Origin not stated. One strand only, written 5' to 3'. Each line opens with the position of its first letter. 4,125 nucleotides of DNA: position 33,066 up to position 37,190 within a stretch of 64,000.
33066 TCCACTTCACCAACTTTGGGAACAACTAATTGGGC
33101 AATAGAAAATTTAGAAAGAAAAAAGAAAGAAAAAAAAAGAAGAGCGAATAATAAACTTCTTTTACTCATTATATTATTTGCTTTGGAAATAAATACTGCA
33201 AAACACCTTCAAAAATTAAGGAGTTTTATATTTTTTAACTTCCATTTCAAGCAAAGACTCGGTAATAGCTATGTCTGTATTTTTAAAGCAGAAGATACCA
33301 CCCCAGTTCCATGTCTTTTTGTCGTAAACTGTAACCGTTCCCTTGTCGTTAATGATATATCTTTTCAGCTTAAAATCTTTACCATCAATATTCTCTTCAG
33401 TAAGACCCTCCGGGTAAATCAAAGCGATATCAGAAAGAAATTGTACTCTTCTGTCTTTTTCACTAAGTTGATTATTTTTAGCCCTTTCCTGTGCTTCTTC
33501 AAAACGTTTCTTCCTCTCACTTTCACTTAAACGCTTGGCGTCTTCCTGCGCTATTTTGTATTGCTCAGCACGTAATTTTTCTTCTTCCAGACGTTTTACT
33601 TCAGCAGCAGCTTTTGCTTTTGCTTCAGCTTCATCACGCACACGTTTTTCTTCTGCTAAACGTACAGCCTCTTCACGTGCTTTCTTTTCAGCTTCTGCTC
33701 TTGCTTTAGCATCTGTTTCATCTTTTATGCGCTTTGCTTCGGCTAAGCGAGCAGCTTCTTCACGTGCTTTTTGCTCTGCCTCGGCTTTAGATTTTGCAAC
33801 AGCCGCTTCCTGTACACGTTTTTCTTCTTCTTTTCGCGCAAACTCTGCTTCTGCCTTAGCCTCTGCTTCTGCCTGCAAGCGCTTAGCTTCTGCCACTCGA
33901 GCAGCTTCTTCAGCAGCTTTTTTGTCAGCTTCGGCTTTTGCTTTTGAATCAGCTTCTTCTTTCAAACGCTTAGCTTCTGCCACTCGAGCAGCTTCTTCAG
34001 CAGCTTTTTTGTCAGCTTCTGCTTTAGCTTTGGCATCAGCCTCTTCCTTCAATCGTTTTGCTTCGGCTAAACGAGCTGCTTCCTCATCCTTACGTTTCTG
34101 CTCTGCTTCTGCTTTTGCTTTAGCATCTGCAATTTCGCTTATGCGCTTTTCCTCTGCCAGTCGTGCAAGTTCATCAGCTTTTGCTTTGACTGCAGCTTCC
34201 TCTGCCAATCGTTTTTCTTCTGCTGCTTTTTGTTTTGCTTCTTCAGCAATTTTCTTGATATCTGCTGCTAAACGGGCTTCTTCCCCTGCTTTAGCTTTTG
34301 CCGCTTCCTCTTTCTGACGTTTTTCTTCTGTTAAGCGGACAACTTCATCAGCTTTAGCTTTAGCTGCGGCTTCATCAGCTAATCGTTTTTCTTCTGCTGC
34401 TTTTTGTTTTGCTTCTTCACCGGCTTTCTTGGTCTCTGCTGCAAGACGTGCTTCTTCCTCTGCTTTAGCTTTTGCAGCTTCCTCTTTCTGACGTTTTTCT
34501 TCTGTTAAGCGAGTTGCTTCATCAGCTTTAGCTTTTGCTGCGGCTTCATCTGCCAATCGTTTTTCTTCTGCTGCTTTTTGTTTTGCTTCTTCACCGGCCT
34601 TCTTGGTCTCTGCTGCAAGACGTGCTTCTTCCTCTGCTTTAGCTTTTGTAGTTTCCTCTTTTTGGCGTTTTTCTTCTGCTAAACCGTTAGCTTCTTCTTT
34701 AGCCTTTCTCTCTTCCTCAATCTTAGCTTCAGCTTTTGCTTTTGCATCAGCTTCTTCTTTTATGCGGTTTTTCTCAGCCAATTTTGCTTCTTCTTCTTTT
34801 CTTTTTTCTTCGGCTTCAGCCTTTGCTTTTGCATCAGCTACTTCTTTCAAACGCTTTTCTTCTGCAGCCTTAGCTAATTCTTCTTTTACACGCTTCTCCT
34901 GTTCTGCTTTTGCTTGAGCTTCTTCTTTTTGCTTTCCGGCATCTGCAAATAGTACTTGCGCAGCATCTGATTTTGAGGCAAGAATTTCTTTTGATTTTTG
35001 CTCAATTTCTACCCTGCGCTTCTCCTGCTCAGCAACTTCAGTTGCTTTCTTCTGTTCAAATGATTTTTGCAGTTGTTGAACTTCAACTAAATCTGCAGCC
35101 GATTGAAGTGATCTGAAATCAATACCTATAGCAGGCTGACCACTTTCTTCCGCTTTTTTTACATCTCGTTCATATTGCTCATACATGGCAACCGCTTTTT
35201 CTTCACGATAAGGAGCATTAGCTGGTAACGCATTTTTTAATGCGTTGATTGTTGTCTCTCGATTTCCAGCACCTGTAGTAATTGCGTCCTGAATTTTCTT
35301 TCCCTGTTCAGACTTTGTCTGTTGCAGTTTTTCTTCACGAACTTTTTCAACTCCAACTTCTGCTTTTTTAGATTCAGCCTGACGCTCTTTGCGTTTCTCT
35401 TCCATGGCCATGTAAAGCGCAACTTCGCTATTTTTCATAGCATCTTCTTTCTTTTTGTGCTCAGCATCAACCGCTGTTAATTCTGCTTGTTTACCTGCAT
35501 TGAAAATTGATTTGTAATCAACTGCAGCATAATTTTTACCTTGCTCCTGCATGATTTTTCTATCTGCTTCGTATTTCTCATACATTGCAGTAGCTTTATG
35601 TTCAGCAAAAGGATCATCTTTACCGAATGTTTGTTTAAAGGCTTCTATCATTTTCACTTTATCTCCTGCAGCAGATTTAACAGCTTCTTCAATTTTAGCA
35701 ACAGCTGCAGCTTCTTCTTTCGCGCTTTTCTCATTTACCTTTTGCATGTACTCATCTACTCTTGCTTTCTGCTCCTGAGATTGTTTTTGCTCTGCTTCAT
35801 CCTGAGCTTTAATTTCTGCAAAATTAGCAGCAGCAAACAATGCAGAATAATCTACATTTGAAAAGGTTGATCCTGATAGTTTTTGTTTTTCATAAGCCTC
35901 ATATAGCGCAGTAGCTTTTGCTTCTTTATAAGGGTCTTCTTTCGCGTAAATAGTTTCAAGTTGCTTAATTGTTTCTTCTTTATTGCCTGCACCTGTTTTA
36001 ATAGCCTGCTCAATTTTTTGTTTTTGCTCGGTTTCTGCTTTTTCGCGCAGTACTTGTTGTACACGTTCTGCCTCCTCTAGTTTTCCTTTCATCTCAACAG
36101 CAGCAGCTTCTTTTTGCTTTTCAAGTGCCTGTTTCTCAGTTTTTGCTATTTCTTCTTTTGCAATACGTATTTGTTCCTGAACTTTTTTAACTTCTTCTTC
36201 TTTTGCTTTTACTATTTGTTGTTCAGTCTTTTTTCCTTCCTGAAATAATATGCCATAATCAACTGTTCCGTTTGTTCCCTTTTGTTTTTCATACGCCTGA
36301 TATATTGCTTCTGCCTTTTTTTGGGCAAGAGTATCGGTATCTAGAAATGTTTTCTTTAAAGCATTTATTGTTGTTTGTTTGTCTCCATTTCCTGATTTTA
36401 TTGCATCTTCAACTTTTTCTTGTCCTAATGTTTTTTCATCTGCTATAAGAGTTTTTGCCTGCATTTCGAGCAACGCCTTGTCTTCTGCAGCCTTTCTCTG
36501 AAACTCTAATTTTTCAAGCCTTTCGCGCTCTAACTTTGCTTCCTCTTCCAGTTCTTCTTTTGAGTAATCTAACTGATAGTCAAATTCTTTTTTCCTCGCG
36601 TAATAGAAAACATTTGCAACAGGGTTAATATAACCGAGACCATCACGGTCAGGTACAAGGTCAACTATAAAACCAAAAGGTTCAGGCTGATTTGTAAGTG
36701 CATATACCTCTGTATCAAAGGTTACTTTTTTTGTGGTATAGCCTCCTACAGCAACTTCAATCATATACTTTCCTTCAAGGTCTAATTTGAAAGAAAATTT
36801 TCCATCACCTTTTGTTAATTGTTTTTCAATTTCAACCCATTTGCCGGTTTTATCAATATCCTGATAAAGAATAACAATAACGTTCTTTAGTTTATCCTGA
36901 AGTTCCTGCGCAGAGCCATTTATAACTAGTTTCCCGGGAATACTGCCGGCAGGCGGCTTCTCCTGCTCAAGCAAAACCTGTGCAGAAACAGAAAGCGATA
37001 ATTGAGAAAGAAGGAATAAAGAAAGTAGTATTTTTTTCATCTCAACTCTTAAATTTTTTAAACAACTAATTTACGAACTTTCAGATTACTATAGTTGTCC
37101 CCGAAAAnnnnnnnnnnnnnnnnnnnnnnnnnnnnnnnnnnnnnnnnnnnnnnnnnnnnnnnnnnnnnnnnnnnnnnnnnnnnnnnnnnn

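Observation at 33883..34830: Near-perfect in-frame tandem DNA repeats inside the giant coiled-coil gene suggest a length-variable spacer protein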

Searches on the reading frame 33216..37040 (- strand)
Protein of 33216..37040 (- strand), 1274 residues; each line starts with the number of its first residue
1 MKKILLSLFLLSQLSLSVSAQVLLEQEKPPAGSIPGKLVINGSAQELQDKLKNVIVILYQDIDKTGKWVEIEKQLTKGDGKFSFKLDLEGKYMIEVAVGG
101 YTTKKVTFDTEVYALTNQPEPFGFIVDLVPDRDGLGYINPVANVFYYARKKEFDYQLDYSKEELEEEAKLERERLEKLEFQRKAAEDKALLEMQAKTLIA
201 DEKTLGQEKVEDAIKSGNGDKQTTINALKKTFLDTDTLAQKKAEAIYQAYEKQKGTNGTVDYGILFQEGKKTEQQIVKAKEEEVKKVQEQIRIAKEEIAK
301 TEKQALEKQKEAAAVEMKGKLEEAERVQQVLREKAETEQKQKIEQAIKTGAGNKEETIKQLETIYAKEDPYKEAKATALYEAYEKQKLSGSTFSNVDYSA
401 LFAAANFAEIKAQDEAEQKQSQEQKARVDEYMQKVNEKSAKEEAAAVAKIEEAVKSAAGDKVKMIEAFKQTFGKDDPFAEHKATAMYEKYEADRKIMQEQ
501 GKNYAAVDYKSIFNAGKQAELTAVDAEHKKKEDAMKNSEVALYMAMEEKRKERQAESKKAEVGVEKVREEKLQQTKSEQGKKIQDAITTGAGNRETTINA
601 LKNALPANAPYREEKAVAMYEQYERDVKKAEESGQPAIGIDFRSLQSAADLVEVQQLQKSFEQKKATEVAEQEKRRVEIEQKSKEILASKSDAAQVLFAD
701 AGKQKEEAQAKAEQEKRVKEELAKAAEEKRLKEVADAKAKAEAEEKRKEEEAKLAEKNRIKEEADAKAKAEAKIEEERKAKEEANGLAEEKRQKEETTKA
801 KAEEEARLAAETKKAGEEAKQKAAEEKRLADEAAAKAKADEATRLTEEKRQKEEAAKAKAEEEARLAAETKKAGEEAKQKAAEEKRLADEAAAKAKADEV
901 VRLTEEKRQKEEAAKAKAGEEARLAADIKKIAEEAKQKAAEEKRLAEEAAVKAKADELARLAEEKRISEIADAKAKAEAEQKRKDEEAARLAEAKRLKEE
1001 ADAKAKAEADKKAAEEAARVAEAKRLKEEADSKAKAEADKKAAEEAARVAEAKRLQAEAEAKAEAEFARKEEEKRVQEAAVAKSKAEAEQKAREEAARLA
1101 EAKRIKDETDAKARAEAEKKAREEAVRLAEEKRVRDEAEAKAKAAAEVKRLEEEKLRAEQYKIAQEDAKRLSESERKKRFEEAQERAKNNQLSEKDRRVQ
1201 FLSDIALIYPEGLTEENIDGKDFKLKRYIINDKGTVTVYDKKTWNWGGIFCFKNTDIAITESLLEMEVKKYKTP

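Call 9: search_protein_families(library=pfam, proteins=[window:33216-37040:-], max_evalue=0.01)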
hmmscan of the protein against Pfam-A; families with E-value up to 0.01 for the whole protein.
window:33216-37040:- (1274 aa): 0 families

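Call 10: search_protein_families(library=ncbifam, proteins=[window:33216-37040:-], max_evalue=0.01)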
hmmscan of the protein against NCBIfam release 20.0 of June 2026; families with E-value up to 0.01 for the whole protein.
window:33216-37040:- (1274 aa): 0 families
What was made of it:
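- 33216..37040 (-): Focal CDS: a 1274-aa exported protein with no Pfam or NCBIfam family. No family hits (calls 9, 10).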

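Call 46: find_encoding_contigs(protein=window:33216-37040:-, flank=3000, max_places=6)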
Protein window:33216-37040:- (1274 aa): 12 contigs read that carry it; 1 place shown.
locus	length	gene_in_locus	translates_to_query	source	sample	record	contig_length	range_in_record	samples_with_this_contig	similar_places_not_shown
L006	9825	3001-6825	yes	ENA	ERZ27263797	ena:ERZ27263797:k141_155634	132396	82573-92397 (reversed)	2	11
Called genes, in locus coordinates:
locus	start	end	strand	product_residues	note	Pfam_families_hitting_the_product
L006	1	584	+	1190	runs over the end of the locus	PF04616:Glyco_hydro_43 (faint), PF07676:PD40 (weak), PF26549:Tricorn_N (faint), PF07676:PD40 (weak), PF00691:OmpA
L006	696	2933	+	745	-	PF07676:PD40 (weak), PF00691:OmpA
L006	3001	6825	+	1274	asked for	-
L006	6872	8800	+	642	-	PF07676:PD40 (weak)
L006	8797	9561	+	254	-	PF00929:RNase_T, PF20600:ExoX-like_C (weak)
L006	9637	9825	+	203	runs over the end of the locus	PF01557:FAA_hydrolase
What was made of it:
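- The window's exact protein is on 12 contigs of 50-200 kb; the one displayed comes from a k141 assembly (call 46). The exact protein was recovered on 12 contigs of 50-200 kb; the one displayed comes from a k141 assembly, whose k-mer exceeds 49 nt (call 46).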

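Call 61: list_cluster_members(proteins=[window:33216-37040:-, P0001, P0002, P0004, P0005, P0009])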
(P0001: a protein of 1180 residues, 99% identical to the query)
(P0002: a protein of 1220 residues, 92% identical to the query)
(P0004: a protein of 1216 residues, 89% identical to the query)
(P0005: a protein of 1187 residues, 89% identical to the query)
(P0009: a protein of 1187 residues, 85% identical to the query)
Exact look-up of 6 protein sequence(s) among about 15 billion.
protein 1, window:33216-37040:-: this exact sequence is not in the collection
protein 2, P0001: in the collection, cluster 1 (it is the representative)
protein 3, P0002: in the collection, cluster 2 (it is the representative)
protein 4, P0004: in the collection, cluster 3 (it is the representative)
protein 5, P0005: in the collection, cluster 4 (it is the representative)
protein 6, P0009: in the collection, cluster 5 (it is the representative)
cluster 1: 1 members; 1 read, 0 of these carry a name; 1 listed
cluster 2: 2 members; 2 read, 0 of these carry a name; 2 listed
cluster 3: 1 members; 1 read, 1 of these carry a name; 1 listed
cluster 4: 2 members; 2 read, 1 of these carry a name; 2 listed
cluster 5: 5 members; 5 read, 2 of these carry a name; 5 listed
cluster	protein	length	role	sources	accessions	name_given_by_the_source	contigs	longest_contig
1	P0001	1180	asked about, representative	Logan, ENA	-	-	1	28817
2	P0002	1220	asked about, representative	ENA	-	-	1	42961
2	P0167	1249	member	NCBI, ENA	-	-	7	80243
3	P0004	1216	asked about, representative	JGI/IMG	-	hypothetical protein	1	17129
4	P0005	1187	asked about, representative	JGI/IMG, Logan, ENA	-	-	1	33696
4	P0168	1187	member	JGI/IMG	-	hypothetical protein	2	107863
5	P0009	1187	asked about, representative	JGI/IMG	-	hypothetical protein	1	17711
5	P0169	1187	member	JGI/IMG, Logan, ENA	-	hypothetical protein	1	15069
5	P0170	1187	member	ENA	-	-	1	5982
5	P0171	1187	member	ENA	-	-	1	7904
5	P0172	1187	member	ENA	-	-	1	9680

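Call 64: find_encoding_contigs(protein=P0167, flank=10000, max_places=8)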
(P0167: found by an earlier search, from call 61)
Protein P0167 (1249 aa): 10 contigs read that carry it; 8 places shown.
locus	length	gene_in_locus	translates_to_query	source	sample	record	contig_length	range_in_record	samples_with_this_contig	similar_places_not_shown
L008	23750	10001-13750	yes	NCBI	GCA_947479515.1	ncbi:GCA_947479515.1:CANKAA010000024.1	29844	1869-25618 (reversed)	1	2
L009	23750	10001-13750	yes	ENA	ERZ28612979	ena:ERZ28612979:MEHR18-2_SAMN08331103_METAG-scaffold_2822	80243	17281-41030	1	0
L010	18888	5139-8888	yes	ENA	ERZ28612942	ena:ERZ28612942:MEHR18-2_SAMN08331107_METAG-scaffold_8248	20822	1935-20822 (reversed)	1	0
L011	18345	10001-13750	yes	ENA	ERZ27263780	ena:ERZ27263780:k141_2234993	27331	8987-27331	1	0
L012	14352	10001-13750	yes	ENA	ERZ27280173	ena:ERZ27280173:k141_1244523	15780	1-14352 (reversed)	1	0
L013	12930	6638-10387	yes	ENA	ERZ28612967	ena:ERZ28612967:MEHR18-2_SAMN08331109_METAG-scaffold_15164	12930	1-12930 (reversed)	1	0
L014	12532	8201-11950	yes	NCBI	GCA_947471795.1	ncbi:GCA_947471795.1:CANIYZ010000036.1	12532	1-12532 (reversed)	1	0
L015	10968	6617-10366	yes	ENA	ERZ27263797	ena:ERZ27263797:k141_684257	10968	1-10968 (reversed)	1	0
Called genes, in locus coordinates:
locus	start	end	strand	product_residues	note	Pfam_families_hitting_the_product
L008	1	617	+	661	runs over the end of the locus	PF00535:Glycos_transf_2, PF13641:Glyco_tranf_2_3, PF13632:Glyco_trans_2_3 (weak), PF13727:CoA_binding_3 (weak)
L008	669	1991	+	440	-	PF00364:Biotin_lipoyl, PF25997:BSH_YhbJ (weak), PF26018:BSH_RND_rel (faint), PF02817:E3_binding, PF00198:2-oxoacid_dh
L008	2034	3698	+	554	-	PF13174:TPR_6 (faint), PF07676:PD40 (weak), PF26549:Tricorn_N (faint), PF07676:PD40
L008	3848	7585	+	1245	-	PF07676:PD40 (weak), PF00691:OmpA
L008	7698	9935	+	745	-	PF07676:PD40 (weak), PF00691:OmpA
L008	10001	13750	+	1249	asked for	-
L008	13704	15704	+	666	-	PF13432:TPR_16 (faint), PF14559:TPR_19 (faint), PF07676:PD40 (weak)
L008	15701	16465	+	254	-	PF00929:RNase_T, PF20600:ExoX-like_C (weak)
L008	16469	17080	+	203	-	PF01557:FAA_hydrolase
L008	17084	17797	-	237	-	PF01596:Methyltransf_3 (weak), PF05175:MTS, PF03602:Cons_hypoth95 (weak), PF06325:PrmA, PF01170:UPF0020 (weak), PF13847:Methyltransf_31, PF08241:Methyltransf_11 (weak), PF13649:Methyltransf_25, +3 more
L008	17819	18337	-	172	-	PF01782:RimM, PF24986:PRC_RimM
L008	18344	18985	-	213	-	PF00886:Ribosomal_S16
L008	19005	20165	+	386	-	-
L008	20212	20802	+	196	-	PF25084:LbH_EIF2B, PF00132:Hexapep, PF25087:GMPPB_C (weak), PF14602:Hexapep_2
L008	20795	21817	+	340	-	PF01408:GFO_IDH_MocA, PF03447:NAD_binding_3 (weak), PF02894:GFO_IDH_MocA_C, PF22725:GFO_IDH_MocA_C3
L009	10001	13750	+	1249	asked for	-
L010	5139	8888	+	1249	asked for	-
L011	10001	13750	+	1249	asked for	-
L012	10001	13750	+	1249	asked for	-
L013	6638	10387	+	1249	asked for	-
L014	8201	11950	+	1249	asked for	-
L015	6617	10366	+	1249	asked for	-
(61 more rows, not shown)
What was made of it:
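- On Contingency (phase-variable) repeat locus: Identical alleles occur on 12 and 10 contigs and in a five-member cluster (calls 46, 61, 64).
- The 1249-aa allele is on 10 contigs, in records with several naming styles plus two NCBI MAGs (call 64). The same allele recurs on 12, 10 and 5 independent records (calls 46, 61, 64). Related populations with different rod lengths coexist in one sample, ERZ27263797 (calls 46, 64).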

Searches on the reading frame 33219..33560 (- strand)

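Call 18: search_protein_families(library=pfam, proteins=[window:33219-33560:-], max_evalue=10)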
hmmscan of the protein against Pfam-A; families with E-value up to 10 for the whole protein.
seq(114 aa): 0 families

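Call 68: search_protein_families(library=ncbifam, proteins=[window:33219-33560:-], max_evalue=10)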
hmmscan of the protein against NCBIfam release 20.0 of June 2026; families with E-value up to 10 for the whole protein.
seq(114 aa): 1 family
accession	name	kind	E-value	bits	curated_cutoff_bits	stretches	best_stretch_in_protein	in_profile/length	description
NF005902.0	PRK07878.1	equivalog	0.065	12.1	647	1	58-94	137-170/392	adenylyltransferase/sulfurtransferase MoeZ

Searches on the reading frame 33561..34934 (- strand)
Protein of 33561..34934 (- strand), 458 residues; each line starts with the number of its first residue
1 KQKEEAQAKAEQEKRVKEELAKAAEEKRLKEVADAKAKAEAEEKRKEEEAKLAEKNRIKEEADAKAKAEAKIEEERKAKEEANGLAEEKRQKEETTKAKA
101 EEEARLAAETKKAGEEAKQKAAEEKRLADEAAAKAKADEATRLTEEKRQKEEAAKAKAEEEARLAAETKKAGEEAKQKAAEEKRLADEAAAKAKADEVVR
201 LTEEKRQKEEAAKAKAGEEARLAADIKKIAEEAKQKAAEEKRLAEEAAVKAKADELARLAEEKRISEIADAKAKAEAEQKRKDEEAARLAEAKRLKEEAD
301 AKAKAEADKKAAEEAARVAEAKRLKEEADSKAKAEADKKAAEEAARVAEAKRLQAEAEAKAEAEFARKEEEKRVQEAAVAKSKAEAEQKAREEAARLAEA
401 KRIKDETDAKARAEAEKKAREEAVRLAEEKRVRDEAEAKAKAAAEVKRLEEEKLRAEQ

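Call 18: search_protein_families(library=pfam, proteins=[window:33561-34934:-], max_evalue=10)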
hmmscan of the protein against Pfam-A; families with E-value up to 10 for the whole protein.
seq(458 aa): 1 family
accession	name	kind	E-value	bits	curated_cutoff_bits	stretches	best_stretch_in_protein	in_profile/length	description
PF05672.16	MAP7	-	0.94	9.7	28.5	2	133-268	5-142/153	MAP7 (E-MAP-115) family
